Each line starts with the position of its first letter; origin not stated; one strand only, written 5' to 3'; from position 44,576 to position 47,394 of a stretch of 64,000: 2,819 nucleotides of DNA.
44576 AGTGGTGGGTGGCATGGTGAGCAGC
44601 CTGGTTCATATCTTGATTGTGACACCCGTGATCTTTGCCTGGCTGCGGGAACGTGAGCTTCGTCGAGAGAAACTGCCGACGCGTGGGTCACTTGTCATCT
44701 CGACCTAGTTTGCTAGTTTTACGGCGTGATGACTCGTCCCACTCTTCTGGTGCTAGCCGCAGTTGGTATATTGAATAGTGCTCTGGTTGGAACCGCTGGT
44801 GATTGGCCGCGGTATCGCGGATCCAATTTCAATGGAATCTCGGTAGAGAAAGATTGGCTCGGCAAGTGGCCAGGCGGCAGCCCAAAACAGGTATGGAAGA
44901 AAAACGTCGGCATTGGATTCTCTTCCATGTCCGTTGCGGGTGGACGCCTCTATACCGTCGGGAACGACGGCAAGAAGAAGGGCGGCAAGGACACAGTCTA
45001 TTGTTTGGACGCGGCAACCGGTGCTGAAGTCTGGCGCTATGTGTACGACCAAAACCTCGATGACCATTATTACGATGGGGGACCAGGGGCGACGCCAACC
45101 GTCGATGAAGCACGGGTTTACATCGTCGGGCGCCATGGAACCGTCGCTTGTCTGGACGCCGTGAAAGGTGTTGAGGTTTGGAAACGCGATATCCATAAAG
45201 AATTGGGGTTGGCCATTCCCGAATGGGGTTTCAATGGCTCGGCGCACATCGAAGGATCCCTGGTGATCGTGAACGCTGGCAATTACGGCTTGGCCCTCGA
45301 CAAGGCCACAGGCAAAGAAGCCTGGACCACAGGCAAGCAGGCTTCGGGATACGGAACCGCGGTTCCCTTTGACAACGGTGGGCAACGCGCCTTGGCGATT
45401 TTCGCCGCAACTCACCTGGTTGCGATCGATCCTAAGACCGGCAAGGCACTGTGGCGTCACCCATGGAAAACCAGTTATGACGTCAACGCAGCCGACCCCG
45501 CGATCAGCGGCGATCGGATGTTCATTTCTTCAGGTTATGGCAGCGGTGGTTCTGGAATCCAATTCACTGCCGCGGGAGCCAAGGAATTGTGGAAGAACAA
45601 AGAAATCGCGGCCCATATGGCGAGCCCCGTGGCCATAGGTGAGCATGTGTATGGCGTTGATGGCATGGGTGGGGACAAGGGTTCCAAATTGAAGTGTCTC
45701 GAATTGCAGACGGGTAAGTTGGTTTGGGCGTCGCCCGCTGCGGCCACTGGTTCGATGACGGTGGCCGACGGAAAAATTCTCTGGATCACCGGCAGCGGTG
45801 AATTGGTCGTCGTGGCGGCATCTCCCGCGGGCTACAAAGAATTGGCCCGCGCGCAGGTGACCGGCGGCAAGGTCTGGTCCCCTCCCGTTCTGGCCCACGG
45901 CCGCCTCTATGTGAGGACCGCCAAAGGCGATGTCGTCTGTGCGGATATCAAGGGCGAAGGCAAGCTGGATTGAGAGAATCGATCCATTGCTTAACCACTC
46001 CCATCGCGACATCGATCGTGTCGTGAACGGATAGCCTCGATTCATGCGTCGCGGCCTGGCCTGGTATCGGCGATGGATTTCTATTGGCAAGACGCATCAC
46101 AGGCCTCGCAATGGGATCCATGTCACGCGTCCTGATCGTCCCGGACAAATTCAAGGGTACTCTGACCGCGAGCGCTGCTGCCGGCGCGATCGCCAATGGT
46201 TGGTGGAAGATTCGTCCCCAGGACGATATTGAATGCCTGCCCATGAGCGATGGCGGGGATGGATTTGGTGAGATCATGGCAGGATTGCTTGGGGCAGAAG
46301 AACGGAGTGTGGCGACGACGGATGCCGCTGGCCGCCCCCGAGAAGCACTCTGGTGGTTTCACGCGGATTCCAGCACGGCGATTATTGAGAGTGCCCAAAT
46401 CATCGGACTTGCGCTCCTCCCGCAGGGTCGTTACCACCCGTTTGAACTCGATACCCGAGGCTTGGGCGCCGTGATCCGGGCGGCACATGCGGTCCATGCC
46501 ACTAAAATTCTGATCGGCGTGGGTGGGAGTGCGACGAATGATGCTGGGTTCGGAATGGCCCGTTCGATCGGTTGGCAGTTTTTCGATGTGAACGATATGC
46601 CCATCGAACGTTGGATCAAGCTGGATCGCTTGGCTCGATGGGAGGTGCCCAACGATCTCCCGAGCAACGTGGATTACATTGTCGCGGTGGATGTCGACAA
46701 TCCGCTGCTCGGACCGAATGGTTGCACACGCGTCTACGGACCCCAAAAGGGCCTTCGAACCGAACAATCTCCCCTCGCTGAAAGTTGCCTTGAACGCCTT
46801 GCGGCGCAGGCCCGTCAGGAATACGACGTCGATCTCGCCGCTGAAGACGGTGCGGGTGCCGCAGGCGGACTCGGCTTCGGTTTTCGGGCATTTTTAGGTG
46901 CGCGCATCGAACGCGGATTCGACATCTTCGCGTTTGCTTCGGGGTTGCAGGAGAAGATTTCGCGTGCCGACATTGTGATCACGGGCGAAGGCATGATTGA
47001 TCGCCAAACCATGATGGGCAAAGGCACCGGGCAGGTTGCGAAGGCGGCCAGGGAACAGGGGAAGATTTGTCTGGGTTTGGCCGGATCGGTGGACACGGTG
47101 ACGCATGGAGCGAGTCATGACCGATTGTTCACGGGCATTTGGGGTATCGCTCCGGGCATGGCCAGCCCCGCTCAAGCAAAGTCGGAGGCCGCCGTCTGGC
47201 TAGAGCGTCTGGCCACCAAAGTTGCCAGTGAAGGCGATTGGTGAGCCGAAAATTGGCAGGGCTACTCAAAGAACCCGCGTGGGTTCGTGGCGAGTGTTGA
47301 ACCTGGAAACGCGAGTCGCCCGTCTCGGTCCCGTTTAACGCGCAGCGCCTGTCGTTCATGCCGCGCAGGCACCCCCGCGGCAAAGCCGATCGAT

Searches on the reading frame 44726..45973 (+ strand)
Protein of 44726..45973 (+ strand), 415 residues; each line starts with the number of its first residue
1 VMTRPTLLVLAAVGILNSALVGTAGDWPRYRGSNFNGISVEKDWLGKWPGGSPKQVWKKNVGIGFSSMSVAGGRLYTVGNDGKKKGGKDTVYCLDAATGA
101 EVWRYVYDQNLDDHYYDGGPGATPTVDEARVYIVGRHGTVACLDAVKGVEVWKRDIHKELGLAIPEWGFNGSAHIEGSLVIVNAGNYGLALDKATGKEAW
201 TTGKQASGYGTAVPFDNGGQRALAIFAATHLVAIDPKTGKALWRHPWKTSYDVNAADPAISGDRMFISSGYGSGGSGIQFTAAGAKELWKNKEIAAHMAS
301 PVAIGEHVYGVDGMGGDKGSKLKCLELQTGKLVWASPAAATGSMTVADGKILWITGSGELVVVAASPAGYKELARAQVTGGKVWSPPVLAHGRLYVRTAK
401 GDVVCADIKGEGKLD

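Call 5: search_protein_families(library=pfam, proteins=[window:44726-45973:+], max_evalue=0.01)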
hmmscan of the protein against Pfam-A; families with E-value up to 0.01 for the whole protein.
window:44726-45973:+ (415 aa): 5 families
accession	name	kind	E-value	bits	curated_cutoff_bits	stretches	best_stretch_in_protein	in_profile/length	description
PF13360.13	PQQ_2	-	8.7e-40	137.3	27.6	3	88-335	2-232/233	Outer membrane protein assembly factor BamB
PF01011.28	PQQ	-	6.8e-11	42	26.7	0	122-158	51-87/595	Glucose/ethanol/alcohol dehydrogenase, beta-propeller domain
PF13570.13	Beta-prop_ACSF4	-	1.2e-09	38.5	133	1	90-405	30-326/329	Beta-alanine-activating enzyme, beta-propeller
PF23727.1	Beta-prop_FAM234A_B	-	2.9e-05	23.2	26.4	0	223-260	94-131/467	FAM234A/B beta-propeller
PF25293.1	Beta-prop_EMC1_N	-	0.0078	16.4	34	0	231-253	43-65/219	EMC1 N-terminal beta-propeller domain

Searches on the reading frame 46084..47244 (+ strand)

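Call 65: search_protein_families(library=pfam, proteins=[window:46084-47244:+], max_evalue=0.00001)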
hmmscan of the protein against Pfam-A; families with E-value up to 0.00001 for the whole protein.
window:46084-47244:+ (386 aa): 1 family
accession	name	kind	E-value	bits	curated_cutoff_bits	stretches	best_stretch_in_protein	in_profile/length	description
PF02595.20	Gly_kinase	-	4.9e-105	351.9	23.3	1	16-381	1-368/372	Glycerate kinase family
